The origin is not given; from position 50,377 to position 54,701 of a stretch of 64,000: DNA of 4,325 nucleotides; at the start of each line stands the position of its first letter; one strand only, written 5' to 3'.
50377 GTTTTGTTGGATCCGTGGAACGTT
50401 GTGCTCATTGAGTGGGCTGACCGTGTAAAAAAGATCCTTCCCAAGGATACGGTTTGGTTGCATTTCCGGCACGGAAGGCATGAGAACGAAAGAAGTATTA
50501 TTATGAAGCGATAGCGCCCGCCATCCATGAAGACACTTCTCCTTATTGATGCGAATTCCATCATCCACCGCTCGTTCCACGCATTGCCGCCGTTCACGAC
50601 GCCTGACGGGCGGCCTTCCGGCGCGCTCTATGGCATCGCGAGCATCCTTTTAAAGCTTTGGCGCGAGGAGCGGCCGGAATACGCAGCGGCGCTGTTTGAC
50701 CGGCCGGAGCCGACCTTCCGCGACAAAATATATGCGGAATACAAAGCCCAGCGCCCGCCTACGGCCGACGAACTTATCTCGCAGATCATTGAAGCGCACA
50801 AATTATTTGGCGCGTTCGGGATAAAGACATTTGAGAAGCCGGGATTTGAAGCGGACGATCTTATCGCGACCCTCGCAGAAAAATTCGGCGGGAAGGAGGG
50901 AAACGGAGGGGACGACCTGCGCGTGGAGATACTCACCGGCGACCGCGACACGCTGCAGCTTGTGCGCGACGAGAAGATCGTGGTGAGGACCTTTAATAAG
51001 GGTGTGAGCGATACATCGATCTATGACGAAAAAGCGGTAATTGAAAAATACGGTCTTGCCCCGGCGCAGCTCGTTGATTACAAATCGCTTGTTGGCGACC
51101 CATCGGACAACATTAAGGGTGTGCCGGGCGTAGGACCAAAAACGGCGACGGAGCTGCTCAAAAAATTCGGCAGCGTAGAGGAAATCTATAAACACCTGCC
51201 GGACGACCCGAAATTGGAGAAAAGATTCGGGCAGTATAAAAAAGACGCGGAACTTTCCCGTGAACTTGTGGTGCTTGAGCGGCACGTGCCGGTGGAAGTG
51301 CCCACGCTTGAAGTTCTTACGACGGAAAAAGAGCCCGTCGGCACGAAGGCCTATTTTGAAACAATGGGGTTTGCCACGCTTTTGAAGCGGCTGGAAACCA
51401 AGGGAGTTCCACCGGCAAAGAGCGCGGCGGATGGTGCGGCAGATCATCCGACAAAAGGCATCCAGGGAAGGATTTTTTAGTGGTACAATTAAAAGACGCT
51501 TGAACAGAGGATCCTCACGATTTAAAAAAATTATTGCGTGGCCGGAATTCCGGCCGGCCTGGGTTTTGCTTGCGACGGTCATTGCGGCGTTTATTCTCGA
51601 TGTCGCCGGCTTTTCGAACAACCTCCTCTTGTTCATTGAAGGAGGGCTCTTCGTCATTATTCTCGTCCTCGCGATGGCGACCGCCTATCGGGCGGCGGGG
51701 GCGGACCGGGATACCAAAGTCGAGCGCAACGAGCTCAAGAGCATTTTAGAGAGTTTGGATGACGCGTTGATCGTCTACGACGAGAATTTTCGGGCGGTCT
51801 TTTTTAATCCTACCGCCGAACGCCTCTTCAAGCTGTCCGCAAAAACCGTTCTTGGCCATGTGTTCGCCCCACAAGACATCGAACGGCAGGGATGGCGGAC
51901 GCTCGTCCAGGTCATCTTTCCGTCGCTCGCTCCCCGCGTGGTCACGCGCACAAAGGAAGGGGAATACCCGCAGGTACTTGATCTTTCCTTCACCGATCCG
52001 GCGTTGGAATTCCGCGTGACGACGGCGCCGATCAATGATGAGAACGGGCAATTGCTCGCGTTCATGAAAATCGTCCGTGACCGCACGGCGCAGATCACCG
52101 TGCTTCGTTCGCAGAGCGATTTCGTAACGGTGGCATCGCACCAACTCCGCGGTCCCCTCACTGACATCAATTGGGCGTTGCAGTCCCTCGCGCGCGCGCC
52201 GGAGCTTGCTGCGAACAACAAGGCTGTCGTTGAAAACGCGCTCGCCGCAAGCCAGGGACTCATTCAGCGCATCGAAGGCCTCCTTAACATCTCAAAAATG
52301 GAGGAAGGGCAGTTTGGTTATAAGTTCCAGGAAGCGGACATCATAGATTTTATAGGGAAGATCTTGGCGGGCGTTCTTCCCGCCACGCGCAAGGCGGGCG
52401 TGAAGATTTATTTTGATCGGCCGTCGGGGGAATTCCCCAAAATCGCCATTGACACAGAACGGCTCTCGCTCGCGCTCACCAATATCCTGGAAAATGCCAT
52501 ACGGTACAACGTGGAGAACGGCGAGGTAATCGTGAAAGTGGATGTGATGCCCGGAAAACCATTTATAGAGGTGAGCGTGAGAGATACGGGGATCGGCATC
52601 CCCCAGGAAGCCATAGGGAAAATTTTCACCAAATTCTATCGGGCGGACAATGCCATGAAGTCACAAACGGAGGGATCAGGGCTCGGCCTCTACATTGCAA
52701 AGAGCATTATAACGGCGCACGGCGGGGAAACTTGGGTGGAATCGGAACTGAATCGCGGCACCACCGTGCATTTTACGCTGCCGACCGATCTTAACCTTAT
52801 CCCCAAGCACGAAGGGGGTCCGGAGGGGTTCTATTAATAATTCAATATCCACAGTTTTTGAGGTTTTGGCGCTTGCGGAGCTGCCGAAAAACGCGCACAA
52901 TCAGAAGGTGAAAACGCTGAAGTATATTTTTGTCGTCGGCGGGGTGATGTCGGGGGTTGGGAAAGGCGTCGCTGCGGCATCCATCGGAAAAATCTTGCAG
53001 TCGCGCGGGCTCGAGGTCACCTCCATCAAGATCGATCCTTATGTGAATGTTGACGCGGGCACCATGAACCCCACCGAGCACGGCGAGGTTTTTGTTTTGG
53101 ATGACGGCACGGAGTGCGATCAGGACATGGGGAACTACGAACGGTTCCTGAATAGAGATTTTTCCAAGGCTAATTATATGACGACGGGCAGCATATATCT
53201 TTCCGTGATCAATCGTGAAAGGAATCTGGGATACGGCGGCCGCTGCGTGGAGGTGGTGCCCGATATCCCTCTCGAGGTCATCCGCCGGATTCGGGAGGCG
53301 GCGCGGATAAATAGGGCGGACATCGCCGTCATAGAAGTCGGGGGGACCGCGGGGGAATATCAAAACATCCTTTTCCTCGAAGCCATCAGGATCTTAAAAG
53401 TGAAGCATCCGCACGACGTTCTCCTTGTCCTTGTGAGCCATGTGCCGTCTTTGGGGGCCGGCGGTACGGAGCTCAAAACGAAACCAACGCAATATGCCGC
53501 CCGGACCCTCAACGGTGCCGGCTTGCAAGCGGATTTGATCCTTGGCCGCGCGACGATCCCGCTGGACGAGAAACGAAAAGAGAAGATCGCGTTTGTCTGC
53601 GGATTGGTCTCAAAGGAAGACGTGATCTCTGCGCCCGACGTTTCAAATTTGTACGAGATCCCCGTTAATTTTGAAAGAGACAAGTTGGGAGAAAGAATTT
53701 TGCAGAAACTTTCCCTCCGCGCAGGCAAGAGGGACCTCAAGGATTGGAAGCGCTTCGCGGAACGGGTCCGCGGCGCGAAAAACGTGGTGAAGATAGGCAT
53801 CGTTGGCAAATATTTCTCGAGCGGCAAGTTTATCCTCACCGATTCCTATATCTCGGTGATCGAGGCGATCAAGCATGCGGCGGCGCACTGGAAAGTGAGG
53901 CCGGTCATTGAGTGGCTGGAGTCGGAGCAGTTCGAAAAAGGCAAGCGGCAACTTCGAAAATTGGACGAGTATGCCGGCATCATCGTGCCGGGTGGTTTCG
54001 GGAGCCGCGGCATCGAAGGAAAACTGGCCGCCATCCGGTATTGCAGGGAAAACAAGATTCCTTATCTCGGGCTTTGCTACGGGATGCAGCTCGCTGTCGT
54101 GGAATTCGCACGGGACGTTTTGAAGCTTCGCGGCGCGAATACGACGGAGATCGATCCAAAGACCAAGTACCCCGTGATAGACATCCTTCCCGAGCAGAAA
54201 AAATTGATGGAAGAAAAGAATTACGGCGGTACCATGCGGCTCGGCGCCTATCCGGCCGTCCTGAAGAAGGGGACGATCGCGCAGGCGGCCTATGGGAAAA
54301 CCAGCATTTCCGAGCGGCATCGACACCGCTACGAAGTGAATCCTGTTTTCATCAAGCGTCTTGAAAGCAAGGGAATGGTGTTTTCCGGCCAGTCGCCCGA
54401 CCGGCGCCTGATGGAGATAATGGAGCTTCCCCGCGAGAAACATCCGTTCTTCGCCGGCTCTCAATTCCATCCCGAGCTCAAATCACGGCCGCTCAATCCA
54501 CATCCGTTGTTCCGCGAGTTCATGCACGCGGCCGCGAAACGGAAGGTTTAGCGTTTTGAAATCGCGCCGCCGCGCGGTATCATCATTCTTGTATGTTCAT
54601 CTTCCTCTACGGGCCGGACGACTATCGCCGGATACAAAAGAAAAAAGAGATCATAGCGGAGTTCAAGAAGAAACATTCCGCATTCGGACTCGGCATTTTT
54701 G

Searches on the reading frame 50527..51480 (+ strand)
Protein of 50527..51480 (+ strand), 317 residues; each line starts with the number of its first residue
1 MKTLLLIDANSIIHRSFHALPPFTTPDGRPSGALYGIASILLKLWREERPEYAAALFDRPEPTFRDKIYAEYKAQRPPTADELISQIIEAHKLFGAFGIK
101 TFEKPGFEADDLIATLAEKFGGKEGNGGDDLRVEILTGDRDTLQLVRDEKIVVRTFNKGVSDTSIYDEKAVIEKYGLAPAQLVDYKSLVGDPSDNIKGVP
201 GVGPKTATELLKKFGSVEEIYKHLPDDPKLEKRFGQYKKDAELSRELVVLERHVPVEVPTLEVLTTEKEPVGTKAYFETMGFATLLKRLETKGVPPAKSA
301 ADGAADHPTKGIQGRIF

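Call 18: search_protein_families(library=pfam, proteins=[window:50527-51480:+], max_evalue=0.001)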
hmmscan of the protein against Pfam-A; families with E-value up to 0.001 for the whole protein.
window:50527-51480:+ (317 aa): 3 families
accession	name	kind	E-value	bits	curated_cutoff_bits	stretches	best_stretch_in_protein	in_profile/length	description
PF02739.22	5_3_exonuc_N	-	3.2e-50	170.5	34.3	1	3-176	1-164/164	5'-3' exonuclease, N-terminal resolvase-like domain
PF01367.25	5_3_exonuc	-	1.9e-27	96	40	1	178-262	2-88/97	5'-3' exonuclease, C-terminal SAM fold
PF14520.12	HHH_5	-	2.5e-05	25.1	27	1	197-221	5-30/57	Helix-hairpin-helix domain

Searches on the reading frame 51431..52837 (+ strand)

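Call 18: search_protein_families(library=pfam, proteins=[window:51431-52837:+], max_evalue=0.001)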
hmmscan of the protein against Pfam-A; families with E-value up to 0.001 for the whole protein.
window:51431-52837:+ (468 aa): 5 families
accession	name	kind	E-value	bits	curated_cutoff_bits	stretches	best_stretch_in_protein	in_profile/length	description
PF02518.31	HATPase_c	-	2.3e-29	102.5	26.4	1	341-452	2-109/111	Histidine kinase-, DNA gyrase B-, and HSP90-like ATPase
PF00512.31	HisKA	-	1.1e-07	32.2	26.9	1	228-293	2-66/66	His Kinase A (phospho-acceptor) domain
PF00989.32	PAS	-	5.3e-07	30.1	22.6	1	101-142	2-43/113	PAS fold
PF08448.16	PAS_4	-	1.3e-06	29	23.1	1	106-221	1-108/110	PAS fold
PF13188.13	PAS_8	-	0.00042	20.6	21.8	0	102-143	3-44/65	PAS domain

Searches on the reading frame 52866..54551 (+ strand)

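Call 19: search_protein_families(library=pfam, proteins=[window:52866-54551:+], max_evalue=0.001)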
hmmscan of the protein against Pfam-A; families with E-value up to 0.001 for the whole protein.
window:52866-54551:+ (561 aa): 4 families
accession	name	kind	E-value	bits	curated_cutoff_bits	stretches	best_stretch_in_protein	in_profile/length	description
PF06418.20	CTP_synth_N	-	1.4e-94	316.8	26.1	1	19-284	1-265/265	CTP synthase N-terminus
PF00117.34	GATase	-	4e-39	134.7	22.8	1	324-554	2-189/190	Glutamine amidotransferase class-I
PF01656.29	CbiA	-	5.2e-06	26.9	25.4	1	24-305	3-69/125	CobQ/CobB/MinD/ParA nucleotide binding domain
PF07722.19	Peptidase_C26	-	0.0002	21.6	20.5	0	387-537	95-219/219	Peptidase C26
